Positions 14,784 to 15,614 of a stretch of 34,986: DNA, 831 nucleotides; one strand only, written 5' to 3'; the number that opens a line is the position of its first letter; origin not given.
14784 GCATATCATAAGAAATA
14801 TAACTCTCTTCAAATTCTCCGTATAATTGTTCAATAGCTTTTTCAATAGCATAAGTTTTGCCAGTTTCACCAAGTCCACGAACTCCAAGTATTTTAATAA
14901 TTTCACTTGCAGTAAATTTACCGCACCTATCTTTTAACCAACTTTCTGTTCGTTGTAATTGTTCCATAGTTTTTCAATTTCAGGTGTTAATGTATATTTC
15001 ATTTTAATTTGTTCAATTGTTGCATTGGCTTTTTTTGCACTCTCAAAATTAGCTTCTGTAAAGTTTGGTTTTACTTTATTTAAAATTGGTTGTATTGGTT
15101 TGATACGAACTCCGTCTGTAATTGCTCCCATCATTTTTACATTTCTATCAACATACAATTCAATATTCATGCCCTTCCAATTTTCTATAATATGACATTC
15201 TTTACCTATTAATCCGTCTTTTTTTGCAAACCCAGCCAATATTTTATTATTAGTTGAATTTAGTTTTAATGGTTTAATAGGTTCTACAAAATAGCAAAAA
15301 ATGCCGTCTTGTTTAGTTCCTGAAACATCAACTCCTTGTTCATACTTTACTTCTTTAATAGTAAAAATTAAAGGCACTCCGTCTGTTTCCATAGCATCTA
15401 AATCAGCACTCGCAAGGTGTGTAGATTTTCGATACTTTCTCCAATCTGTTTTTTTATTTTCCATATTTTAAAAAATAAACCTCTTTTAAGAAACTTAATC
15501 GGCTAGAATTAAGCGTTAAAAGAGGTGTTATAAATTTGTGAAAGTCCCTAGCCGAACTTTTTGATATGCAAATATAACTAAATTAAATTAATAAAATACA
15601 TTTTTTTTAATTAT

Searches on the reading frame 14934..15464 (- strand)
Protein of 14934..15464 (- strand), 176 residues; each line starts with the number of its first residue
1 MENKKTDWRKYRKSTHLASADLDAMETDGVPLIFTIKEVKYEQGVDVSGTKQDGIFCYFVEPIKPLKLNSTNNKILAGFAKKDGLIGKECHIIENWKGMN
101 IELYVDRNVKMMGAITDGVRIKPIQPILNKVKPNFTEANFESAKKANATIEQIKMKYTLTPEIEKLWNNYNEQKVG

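Call 11: search_protein_families(library=pfam, proteins=[window:14934-15464:-], max_evalue=0.01)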
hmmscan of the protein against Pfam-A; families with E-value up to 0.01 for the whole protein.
window:14934-15464:- (176 aa): 0 families

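Call 12: search_protein_families(library=phrogs, proteins=[window:14934-15464:-], max_evalue=0.001)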
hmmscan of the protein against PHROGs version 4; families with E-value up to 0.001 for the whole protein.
window:14934-15464:- (176 aa): 1 family
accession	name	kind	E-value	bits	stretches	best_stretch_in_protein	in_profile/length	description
phrog_21613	-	unknown function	1.2e-38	133.4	1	6-165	2-158/166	-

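Call 13: find_related_loci(query=window:14934-15464:-, collection=viral_contigs, flank=4000)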
Query window:14934-15464:- (176 aa) in viral_contigs; peptide patterns used: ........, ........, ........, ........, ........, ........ (x = any residue, [..] = any of these).
43 stretches matched a pattern; 40 encode a relative of the query (tblastn E <= 1e-3); 40 distinct loci.
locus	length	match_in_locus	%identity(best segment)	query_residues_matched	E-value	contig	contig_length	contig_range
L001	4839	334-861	94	1-176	1e-112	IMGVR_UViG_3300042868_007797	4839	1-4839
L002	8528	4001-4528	94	1-176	4e-111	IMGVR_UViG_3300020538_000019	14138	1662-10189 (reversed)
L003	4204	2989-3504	93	5-176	2e-109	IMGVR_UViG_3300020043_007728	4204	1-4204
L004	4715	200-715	92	5-176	1e-108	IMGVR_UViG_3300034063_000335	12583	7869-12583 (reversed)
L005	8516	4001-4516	94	5-176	7e-107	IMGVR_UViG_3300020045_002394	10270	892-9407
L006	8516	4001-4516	93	5-176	2e-106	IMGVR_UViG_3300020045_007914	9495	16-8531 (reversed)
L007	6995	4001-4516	85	5-176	1e-96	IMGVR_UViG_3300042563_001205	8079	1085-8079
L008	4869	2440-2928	88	5-168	2e-96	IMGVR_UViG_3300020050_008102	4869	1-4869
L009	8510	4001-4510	84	5-175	2e-96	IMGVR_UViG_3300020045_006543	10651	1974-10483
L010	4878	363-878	85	5-176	3e-96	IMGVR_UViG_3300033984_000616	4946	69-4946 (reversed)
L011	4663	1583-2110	81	1-176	4e-96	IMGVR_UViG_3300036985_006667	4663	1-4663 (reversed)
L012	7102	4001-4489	87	5-168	1e-95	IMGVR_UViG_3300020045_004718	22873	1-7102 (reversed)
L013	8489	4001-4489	87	5-168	5e-95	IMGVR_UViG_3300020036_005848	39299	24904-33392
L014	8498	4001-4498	85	5-170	5e-95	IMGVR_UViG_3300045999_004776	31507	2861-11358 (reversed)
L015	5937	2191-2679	86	5-168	8e-95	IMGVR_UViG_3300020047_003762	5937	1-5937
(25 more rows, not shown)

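Call 14: search_dna_similar(query=window:14934-15464:-, collection=phages, mode=protein, max_rows=40)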
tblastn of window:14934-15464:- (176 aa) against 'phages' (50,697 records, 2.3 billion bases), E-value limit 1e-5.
Records with a match: 18; places in all: 18; records where one place covers at least 80% of the query: 18.
Best place of each record, by identity: <60% 18.
By first word of the organism name: Pseudomonas 6; Cellulophaga 5; Klebsiella 4; Enterobacter 3.
By host as written in the record: Cellulophaga sp. HaHa_2_1 3; Pseudomonas aeruginosa PA14 3; Cellulophaga baltica #10 2; Klebsiella pneumoniae 2; Pseudomonas aeruginosa 1; Pseudomonas sp. 1; Pseudomonas aeruginosa 7869 1; Klebsiella pneumoniae ST13-OXA48 1; and 4 more.
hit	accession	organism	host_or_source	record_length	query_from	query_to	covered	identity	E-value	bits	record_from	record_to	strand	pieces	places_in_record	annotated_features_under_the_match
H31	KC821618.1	Cellulophaga phage phi10:1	Cellulophaga baltica #10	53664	1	162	92%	50.0%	2e-40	150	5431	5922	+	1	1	hypothetical protein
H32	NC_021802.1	Cellulophaga phage phi10:1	Cellulophaga baltica #10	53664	1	162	92%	50.0%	2e-40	150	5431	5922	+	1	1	hypothetical protein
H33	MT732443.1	Cellulophaga phage Nekkels_1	Cellulophaga sp. HaHa_2_1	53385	1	162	92%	50.0%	2e-40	150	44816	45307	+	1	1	hypothetical protein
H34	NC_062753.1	Cellulophaga phage Nekkels_1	Cellulophaga sp. HaHa_2_1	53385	1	162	92%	50.0%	2e-40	150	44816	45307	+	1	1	hypothetical protein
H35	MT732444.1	Cellulophaga phage Nekkels_2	Cellulophaga sp. HaHa_2_1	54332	1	162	92%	49.4%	3e-39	146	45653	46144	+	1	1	hypothetical protein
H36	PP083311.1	Pseudomonas phage VB_PaD_phPA-G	Pseudomonas aeruginosa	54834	5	162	90%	28.1%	2e-6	52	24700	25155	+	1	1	hypothetical protein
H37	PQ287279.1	Pseudomonas phage Flu_PA14_4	Pseudomonas aeruginosa PA14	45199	1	162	92%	27.3%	9e-6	50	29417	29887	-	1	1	hypothetical protein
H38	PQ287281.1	Pseudomonas phage Flu_PA14_3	Pseudomonas aeruginosa PA14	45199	1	162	92%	27.3%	9e-6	50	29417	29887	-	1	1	hypothetical protein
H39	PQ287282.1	Pseudomonas phage Komp_PA14_gP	Pseudomonas aeruginosa PA14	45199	1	162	92%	27.3%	9e-6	50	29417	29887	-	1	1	hypothetical protein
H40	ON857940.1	Pseudomonas phage vB_PeaS_FBPa47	Pseudomonas sp.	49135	1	162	92%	27.3%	9e-6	50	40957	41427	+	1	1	hypothetical protein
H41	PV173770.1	Pseudomonas phage P7869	Pseudomonas aeruginosa 7869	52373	1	162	92%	27.3%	9e-6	50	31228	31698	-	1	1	hypothetical protein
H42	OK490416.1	Klebsiella phage Kp4864-1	Klebsiella pneumoniae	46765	1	162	92%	27.3%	4e-8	57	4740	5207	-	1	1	record has no annotation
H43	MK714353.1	Klebsiella phage ST13-OXA48phi12.5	Klebsiella pneumoniae ST13-OXA48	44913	1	162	92%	26.9%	1e-7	56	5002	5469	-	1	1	hypothetical protein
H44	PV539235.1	Klebsiella phage vB_Kpn_RAH1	Klebsiella pneumoniae KP26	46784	1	162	92%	26.9%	1e-7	56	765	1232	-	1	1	hypothetical protein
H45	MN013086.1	Klebsiella phage vB_Kpn_Chronis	Klebsiella pneumoniae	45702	1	162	92%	26.9%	2e-7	56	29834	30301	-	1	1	hypothetical protein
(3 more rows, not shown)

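Call 52: find_related_loci(query=window:14934-15464:-, collection=genome_contigs, flank=10000)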
Query window:14934-15464:- (176 aa) in genome_contigs; peptide patterns used: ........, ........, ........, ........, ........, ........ (x = any residue, [..] = any of these).
74 stretches matched a pattern, but none encodes a relative of the query by tblastn (E <= 1e-3).

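Call 57: find_related_loci(query=A4, collection=genome_contigs, flank=10000)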
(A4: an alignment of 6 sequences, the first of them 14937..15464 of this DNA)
Query A4 (176 aa) in genome_contigs; peptide patterns used: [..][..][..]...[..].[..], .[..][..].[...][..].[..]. (x = any residue, [..] = any of these).
160 stretches matched a pattern; 2 encode a relative of the query (tblastn E <= 1e-3); 2 distinct loci.
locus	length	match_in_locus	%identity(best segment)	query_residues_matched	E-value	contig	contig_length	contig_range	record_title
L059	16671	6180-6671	81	5-171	1e-92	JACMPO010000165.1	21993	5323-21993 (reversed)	MAG: Flavobacterium sp. isolate LF-bin-351 FL-bin-351-contig-k141_1442664, whole genome shotgun sequence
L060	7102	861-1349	81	5-171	8e-91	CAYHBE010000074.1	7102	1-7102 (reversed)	MAG TPA_asm: uncultured Dehalococcoidales bacterium isolate ERP119294_co1_329 genome assembly, contig: NODE_15551_length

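Call 71: search_solved_structures(query=window:14937-15464:-, max_evalue=1)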
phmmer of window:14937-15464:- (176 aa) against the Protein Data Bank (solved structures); distinct sequences matched with E-value up to 1: 0.
